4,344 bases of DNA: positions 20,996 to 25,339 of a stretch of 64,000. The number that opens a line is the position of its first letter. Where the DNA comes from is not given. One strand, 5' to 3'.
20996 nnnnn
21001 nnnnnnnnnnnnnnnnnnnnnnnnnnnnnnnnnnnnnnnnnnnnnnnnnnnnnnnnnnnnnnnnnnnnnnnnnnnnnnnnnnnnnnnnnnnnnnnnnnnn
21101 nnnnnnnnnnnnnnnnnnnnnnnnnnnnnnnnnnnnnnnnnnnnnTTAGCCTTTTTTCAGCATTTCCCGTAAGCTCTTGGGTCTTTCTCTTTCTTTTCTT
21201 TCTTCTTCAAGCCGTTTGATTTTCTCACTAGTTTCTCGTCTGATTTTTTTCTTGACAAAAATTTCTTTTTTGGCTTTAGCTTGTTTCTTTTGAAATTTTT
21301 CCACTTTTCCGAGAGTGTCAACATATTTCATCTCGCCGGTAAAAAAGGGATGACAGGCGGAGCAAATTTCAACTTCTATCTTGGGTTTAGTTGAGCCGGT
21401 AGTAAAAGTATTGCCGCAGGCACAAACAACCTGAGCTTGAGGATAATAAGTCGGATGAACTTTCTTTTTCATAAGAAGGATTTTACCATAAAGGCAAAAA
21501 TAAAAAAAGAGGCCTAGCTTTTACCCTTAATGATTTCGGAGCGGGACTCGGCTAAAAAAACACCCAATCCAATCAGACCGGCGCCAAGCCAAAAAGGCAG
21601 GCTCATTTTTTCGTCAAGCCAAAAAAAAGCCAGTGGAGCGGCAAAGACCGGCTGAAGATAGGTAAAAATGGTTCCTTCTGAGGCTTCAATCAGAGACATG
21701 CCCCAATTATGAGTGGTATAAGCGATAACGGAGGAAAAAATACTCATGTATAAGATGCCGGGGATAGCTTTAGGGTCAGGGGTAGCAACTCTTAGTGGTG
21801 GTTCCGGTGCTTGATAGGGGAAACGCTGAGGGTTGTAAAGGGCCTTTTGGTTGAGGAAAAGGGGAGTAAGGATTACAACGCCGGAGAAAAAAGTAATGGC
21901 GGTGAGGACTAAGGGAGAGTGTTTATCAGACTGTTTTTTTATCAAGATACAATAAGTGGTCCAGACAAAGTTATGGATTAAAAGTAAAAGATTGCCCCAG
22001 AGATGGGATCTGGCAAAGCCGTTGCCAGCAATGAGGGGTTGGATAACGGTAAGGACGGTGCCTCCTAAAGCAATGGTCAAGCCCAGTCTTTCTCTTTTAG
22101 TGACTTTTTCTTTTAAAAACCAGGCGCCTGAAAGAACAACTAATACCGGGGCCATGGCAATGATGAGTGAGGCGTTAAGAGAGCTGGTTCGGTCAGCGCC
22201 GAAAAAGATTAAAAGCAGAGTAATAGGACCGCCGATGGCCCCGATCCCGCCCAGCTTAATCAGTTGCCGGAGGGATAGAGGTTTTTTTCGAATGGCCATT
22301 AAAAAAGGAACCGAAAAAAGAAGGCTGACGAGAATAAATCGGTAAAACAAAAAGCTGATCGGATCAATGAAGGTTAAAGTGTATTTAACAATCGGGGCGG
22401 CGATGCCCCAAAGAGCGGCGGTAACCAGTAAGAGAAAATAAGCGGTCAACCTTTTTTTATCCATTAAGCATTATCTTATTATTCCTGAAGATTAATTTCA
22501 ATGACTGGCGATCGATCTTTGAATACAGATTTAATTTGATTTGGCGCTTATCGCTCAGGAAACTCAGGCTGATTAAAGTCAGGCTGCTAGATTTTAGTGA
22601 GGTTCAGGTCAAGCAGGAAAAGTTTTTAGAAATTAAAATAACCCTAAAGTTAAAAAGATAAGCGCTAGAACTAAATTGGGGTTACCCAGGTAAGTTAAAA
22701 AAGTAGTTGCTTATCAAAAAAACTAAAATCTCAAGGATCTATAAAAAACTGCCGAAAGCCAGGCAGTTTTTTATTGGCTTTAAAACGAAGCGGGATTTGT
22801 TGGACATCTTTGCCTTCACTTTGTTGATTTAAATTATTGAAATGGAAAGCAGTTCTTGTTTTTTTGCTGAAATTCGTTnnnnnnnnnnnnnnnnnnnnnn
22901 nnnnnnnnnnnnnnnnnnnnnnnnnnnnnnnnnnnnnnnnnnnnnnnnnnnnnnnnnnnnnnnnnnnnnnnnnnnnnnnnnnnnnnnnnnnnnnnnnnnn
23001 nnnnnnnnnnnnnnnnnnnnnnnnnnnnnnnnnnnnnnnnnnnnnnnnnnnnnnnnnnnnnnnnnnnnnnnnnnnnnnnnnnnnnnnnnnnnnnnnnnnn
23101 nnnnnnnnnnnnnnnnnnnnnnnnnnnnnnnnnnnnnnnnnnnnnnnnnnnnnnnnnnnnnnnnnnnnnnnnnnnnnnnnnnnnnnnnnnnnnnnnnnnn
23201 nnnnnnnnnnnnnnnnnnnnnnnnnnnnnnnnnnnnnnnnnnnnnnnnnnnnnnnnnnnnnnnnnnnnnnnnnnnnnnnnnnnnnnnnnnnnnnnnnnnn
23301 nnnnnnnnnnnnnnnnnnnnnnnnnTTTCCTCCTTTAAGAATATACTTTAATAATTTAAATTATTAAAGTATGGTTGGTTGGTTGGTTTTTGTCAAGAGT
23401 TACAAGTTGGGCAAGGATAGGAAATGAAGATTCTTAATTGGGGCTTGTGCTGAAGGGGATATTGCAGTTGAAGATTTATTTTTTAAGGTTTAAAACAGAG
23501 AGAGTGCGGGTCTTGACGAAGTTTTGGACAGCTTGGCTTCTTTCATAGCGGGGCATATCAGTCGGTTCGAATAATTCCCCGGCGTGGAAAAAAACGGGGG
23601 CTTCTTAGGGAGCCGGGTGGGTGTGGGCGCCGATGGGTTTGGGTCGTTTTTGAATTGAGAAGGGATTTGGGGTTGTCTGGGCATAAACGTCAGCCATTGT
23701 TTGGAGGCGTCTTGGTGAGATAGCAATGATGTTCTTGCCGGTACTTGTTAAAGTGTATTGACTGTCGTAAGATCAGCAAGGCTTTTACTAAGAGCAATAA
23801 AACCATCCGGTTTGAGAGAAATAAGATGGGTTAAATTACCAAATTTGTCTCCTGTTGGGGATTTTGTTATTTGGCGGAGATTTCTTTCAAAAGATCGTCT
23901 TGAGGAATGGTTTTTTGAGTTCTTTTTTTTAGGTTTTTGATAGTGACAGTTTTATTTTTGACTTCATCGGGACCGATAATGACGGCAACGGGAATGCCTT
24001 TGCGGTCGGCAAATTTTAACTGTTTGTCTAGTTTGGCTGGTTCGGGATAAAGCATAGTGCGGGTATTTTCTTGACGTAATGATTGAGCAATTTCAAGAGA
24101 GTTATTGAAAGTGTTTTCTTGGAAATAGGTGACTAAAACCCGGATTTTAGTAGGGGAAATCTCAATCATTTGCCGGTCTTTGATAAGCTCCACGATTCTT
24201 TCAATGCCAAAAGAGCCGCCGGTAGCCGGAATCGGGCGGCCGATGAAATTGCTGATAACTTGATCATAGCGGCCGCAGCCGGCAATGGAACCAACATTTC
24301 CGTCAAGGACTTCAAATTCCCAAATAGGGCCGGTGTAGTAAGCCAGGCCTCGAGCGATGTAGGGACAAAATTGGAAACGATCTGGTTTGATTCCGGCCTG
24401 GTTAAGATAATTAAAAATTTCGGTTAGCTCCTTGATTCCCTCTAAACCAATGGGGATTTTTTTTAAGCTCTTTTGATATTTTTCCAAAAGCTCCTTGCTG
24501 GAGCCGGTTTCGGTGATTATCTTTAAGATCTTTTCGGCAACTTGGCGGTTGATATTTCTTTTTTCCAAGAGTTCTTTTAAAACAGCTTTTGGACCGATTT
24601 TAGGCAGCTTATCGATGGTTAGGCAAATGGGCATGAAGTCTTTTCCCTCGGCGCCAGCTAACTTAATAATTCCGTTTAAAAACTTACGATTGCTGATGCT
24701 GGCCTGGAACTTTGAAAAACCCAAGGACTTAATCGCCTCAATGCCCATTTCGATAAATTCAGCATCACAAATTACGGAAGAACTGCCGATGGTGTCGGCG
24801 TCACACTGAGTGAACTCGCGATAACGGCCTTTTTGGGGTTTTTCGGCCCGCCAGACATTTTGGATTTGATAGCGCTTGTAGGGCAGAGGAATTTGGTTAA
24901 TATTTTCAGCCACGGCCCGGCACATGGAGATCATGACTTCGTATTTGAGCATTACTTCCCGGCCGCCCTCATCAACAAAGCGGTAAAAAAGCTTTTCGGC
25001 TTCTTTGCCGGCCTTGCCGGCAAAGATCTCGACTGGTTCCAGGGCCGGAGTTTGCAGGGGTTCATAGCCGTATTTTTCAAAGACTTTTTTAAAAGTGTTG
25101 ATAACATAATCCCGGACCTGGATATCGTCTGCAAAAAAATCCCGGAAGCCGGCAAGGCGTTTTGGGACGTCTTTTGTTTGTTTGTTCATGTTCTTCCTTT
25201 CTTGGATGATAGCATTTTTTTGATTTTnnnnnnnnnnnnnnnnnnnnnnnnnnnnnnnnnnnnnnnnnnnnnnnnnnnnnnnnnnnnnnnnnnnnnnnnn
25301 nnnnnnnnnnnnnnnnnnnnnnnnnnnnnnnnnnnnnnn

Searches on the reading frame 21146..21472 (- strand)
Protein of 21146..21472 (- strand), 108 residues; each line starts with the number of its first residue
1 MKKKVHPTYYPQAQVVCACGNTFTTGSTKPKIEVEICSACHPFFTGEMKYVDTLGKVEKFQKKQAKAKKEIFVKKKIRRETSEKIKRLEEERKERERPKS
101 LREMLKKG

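Call 34: search_protein_families(library=pfam, proteins=[window:21146-21472:-], max_evalue=0.001)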
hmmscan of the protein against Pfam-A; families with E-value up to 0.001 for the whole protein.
window:21146-21472:- (108 aa): 1 family
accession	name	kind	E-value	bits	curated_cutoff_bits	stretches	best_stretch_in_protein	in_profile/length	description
PF01197.23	Ribosomal_L31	-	1.6e-27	95.9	27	1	1-63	1-63/65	Ribosomal protein L31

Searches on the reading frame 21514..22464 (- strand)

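Call 34: search_protein_families(library=pfam, proteins=[window:21514-22464:-], max_evalue=0.001)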
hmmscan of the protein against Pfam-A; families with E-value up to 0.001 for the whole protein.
window:21514-22464:- (316 aa): 2 families
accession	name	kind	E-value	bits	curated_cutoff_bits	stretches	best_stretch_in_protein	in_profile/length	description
PF00892.27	EamA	-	1.2e-46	158.8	28.2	2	155-304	1-132/135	EamA-like transporter family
PF03151.22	TPT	-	0.00012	22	30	0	181-305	28-135/291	Triose-phosphate Transporter family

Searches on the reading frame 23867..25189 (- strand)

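Call 35: search_protein_families(library=pfam, proteins=[window:23867-25189:-], max_evalue=0.001)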
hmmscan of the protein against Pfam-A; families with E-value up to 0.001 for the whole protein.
window:23867-25189:- (440 aa): 4 families
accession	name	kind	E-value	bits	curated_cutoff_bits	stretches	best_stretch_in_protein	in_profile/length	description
PF13393.11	tRNA-synt_His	-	5.9e-39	134.6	25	1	14-332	1-308/308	Histidyl-tRNA synthetase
PF03129.25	HGTP_anticodon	-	5.2e-16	59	21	1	351-439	2-93/94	Anticodon binding domain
PF00587.30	tRNA-synt_2b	-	8.1e-09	36.2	29.3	1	69-187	1-120/179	tRNA synthetase class II core domain (G, H, P, S and T)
PF00152.25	tRNA-synt_2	-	1.2e-07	31.6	25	1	21-133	20-121/308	tRNA synthetases class II (D, K and N)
